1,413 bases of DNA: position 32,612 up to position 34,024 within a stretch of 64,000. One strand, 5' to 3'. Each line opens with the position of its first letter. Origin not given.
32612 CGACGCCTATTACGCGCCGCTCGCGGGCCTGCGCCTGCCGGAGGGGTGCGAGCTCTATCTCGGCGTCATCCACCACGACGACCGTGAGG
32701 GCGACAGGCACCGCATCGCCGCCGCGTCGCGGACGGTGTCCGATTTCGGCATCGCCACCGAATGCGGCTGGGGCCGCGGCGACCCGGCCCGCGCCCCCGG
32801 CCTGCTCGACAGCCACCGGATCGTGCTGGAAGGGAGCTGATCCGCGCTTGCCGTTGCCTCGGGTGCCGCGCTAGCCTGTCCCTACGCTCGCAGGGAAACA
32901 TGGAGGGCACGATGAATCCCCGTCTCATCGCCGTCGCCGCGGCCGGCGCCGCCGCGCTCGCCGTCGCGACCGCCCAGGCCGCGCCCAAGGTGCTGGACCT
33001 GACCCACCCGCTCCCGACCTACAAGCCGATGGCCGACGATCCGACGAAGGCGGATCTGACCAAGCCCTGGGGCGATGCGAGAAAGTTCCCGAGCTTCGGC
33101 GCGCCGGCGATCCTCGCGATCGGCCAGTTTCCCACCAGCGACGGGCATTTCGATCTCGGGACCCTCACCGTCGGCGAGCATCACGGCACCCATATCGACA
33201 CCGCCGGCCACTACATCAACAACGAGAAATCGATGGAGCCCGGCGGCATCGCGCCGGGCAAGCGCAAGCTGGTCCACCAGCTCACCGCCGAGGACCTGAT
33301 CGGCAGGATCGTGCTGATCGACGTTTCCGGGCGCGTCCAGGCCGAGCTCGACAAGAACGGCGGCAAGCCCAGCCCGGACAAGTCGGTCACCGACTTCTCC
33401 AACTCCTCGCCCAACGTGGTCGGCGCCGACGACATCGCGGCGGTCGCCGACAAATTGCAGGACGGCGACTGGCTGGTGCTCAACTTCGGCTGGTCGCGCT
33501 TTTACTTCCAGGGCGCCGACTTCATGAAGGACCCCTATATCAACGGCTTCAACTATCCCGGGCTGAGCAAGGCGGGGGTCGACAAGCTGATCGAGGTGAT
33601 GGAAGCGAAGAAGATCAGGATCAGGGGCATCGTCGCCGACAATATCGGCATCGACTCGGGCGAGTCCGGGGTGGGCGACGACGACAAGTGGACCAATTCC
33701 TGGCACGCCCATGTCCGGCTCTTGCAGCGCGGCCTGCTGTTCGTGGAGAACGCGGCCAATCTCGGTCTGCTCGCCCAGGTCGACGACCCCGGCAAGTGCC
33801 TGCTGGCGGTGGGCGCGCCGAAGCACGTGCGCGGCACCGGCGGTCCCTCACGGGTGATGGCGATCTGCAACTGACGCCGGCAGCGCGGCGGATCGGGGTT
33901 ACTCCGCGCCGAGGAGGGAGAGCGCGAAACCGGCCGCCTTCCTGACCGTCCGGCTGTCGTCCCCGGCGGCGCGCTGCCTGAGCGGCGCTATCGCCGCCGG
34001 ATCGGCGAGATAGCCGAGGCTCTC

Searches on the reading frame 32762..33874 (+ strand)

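Call 6: search_protein_families(library=pfam, proteins=[window:32762-33874:+], max_evalue=1)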
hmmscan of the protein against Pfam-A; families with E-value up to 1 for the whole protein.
window:32762-33874:+ (370 aa): 1 family
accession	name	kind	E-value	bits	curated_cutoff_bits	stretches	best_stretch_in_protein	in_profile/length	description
PF04199.19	Cyclase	-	6.1e-18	65.8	23.1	1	79-298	2-141/142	Putative cyclase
